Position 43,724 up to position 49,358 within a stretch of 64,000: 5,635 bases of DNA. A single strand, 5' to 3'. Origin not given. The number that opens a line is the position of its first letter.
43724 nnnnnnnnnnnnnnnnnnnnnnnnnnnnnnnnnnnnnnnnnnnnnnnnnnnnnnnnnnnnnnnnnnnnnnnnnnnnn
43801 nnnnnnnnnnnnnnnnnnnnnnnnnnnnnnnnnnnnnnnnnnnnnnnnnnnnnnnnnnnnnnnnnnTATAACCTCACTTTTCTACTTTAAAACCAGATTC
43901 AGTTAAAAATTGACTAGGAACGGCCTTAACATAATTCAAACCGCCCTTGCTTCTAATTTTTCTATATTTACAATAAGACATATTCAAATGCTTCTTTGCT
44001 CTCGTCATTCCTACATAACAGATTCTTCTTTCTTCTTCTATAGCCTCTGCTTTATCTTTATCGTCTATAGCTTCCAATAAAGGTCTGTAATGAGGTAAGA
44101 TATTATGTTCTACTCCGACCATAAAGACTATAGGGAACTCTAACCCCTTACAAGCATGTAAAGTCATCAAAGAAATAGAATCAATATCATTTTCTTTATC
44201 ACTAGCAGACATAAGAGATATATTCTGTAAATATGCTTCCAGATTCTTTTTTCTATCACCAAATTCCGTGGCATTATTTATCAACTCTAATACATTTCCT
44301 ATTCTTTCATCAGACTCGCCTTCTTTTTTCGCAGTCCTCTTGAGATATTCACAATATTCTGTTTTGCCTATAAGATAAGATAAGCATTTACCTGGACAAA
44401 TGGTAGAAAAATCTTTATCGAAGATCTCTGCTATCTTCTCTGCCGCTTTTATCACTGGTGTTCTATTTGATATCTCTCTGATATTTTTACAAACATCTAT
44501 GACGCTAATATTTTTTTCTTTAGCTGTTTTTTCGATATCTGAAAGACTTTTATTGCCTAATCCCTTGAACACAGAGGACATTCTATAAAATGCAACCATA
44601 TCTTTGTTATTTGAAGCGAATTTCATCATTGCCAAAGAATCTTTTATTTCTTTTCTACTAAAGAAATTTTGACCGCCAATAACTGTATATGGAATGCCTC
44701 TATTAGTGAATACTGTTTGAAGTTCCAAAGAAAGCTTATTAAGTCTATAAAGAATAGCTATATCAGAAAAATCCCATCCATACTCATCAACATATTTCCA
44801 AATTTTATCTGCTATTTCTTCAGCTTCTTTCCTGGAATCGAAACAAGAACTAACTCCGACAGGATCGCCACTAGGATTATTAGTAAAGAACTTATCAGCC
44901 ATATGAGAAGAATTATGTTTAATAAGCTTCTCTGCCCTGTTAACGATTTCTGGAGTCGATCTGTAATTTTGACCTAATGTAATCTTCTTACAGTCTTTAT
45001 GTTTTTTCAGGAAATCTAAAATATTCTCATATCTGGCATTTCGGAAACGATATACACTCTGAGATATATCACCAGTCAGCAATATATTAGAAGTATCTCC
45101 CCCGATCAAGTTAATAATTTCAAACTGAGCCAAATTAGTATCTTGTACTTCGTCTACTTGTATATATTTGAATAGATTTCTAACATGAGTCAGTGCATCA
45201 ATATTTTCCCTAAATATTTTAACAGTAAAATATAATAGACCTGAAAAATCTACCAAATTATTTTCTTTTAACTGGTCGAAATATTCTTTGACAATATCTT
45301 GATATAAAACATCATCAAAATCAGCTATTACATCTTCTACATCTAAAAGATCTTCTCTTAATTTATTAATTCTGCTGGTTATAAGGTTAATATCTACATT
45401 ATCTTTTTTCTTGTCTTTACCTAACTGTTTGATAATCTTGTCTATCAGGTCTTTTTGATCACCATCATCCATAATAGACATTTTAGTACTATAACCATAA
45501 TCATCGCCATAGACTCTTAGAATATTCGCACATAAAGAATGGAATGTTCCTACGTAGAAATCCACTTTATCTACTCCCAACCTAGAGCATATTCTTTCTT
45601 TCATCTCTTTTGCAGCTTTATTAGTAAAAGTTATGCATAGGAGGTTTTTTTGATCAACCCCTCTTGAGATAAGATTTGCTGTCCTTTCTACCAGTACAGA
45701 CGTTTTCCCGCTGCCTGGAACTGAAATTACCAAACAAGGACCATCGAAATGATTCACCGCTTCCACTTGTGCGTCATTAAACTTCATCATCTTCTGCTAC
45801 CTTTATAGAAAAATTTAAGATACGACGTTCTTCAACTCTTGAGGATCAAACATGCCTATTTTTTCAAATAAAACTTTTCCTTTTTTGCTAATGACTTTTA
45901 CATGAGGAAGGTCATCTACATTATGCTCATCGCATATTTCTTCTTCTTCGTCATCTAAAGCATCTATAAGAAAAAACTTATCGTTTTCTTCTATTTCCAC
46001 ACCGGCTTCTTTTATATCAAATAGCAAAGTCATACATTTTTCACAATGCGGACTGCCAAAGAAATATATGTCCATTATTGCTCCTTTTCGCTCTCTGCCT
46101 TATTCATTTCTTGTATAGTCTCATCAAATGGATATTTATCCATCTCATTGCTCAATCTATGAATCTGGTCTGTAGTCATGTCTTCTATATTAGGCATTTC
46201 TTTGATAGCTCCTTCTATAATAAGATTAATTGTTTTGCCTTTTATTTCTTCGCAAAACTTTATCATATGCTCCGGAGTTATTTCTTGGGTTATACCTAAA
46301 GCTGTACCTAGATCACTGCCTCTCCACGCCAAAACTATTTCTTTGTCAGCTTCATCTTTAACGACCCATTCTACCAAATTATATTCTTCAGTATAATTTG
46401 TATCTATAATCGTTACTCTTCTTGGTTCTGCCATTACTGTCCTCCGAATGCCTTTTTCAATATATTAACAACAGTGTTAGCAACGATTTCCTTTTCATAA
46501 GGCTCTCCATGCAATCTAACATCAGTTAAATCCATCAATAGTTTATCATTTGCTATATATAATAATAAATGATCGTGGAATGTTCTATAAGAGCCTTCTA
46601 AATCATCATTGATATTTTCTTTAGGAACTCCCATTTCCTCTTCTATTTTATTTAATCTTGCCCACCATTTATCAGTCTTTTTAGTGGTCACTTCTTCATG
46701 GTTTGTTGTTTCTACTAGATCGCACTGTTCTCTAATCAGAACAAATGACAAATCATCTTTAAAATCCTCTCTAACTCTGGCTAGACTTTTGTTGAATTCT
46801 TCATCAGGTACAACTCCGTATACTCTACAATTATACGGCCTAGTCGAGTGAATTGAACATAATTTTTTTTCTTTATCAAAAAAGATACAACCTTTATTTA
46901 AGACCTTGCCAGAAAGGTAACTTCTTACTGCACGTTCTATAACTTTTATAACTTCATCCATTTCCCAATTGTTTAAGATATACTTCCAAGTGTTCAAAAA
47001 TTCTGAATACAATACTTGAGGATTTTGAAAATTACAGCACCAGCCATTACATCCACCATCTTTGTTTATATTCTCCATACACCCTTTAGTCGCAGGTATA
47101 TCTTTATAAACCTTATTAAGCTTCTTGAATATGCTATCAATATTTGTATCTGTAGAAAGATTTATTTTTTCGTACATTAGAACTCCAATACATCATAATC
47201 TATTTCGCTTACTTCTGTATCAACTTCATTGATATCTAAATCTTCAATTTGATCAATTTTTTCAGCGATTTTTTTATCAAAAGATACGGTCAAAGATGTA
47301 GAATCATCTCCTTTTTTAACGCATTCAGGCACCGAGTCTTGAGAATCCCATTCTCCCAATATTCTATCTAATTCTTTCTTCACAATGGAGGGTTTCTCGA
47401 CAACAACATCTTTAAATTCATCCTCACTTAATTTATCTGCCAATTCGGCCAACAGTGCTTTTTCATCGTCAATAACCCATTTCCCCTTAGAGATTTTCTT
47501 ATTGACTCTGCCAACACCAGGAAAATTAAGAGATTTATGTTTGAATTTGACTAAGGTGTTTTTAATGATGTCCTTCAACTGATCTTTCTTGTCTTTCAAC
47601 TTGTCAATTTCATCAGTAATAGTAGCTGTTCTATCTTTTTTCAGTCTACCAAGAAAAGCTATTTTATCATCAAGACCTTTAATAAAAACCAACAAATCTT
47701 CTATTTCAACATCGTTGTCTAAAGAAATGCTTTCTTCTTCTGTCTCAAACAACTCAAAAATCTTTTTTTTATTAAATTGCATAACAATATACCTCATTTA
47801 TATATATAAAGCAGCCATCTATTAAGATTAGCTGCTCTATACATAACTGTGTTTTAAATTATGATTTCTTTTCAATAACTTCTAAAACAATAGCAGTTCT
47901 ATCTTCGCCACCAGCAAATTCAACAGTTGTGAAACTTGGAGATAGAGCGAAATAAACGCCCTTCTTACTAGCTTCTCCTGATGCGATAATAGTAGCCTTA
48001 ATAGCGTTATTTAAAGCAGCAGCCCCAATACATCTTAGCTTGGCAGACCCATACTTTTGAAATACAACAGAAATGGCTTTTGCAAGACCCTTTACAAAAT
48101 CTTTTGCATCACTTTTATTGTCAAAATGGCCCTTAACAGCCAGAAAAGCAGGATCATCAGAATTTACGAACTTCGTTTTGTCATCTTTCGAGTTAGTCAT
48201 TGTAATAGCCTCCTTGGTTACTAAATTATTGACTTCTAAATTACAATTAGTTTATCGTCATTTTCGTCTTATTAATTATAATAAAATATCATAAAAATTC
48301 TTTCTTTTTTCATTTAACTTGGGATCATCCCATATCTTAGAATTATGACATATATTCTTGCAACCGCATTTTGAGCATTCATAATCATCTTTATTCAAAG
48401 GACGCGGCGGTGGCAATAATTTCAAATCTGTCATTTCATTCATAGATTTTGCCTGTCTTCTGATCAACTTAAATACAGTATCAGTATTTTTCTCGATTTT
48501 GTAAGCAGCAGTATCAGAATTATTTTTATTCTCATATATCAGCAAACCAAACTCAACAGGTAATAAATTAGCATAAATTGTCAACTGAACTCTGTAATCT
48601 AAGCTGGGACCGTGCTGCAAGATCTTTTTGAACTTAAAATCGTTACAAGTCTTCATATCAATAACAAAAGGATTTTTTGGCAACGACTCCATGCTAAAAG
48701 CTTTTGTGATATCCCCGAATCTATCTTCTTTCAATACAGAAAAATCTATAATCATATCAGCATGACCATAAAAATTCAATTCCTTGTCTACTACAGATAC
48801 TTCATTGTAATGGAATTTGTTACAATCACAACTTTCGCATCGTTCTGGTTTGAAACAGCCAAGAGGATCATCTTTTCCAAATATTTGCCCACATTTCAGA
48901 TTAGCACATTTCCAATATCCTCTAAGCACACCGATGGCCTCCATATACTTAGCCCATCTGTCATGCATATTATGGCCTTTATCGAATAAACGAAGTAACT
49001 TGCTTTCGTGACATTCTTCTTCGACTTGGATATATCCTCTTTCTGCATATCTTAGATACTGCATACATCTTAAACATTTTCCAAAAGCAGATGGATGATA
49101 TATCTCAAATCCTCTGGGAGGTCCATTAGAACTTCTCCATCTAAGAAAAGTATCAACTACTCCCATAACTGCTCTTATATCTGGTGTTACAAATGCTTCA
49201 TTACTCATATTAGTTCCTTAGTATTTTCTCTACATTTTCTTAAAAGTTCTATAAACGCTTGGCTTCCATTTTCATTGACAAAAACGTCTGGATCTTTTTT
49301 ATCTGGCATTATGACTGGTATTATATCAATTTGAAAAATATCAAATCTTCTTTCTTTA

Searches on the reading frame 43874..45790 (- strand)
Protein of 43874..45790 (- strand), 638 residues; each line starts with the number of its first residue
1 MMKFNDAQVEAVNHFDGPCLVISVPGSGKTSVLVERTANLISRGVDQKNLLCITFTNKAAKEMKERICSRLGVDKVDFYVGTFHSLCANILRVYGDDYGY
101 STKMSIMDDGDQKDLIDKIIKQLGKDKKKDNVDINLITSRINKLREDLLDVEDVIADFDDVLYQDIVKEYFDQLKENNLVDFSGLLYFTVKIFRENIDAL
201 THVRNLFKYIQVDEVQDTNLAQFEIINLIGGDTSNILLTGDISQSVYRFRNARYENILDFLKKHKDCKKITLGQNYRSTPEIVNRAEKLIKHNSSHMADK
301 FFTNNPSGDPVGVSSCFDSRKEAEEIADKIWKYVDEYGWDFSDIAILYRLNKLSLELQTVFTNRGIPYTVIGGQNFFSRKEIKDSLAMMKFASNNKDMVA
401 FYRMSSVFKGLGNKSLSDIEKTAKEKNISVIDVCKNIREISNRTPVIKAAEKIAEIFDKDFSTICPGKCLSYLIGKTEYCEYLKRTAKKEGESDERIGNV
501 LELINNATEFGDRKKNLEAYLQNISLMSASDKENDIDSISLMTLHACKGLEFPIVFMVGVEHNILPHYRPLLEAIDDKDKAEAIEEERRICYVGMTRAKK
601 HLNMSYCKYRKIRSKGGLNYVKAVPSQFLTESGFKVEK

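Call 38: search_protein_families(library=pfam, proteins=[window:43874-45790:-], max_evalue=0.01)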
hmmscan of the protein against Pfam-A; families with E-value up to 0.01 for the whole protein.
window:43874-45790:- (638 aa): 10 families
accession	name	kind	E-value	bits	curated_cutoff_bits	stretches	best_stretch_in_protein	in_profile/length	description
PF00580.27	UvrD-helicase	-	1.6e-69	235.1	23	1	5-264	2-270/271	UvrD/REP helicase N-terminal domain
PF13361.12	UvrD_C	-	1.5e-63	215.8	25.6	1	270-608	1-349/350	UvrD-like helicase C-terminal domain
PF13245.12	AAA_19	-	2.2e-19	70.4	25.1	1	10-250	3-134/134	AAA domain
PF13538.12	UvrD_C_2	-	8.6e-09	35.6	27.4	1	582-604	29-51/52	UvrD-like helicase C-terminal domain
PF01443.25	Viral_helicase1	-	1.8e-07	31.6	21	0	527-603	171-225/228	Viral superfamily 1 RNA helicase core domain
PF13087.12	AAA_12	-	2e-05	24.7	27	0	522-603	120-189/195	AAA domain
PF13086.12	AAA_11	-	7.3e-05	23.1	27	1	4-157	2-146/257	AAA domain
PF13604.12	AAA_30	-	0.0033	17.6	27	0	4-67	2-66/191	AAA domain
PF13401.12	AAA_22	-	0.0041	17.9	27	0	17-77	6-64/130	AAA domain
PF02562.22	PhoH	-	0.0061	16.5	27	0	209-284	122-198/205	PhoH-like protein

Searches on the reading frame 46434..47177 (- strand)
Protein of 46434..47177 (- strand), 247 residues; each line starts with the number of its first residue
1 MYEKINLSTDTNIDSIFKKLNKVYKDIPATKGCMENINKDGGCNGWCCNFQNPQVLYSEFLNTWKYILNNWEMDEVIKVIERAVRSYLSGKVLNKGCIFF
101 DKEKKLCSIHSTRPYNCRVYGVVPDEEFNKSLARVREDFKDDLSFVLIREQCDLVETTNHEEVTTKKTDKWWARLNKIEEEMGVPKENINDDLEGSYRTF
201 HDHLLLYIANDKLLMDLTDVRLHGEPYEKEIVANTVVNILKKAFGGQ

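Call 101: search_protein_families(library=pfam, proteins=[window:46434-47177:-], max_evalue=0.01)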
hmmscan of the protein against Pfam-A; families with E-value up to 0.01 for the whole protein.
window:46434-47177:- (247 aa): 1 family
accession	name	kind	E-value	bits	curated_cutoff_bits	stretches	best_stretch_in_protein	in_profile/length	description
PF03692.20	CxxCxxCC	-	9.9e-09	36.2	23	1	42-130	4-79/85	Putative zinc- or iron-chelating domain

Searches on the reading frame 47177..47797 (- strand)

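Call 101: search_protein_families(library=pfam, proteins=[window:47177-47797:-], max_evalue=0.01)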
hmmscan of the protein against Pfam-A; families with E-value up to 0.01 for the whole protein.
window:47177-47797:- (206 aa): 1 family
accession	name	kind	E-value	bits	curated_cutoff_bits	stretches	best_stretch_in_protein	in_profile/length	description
PF07352.17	Phage_Mu_Gam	-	0.0023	18.3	28.3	1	44-154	27-131/149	Bacteriophage Mu Gam like protein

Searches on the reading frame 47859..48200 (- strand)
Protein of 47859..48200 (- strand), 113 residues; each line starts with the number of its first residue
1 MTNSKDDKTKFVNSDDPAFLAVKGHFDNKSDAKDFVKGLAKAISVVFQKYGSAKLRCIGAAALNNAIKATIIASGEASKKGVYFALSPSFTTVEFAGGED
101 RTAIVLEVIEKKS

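Call 38: search_protein_families(library=pfam, proteins=[window:47859-48200:-], max_evalue=0.01)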
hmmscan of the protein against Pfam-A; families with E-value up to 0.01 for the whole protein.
window:47859-48200:- (113 aa): 1 family
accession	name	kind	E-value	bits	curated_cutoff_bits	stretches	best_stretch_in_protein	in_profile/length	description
PF04232.17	SpoVS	-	2.3e-14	53.3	24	1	36-108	11-82/83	Stage V sporulation protein S (SpoVS)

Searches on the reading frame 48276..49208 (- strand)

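Call 38: search_protein_families(library=pfam, proteins=[window:48276-49208:-], max_evalue=0.01)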
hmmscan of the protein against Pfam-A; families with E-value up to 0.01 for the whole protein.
window:48276-49208:- (310 aa): 0 families

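Call 61: search_protein_families(library=phrogs, proteins=[window:48276-49208:-], max_evalue=0.001)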
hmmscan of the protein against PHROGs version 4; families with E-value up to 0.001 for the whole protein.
window:48276-49208:- (310 aa): 5 families
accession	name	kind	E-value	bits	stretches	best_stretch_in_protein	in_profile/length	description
phrog_1706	-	DNA, RNA and nucleotide metabolism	1.2e-20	75.2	1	30-300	43-255/293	CRISPR/Cas system associated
phrog_1990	-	DNA, RNA and nucleotide metabolism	1.6e-17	64.9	1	44-292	46-240/290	Cas4-domain exonuclease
phrog_2506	-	DNA, RNA and nucleotide metabolism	1.1e-15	58.7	1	29-290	86-336/342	exonuclease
phrog_434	-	DNA, RNA and nucleotide metabolism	3.5e-05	24.2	1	177-278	155-254/372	RecE-like recombination exonuclease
phrog_1674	-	DNA, RNA and nucleotide metabolism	0.00032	21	1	180-213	145-178/276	exonuclease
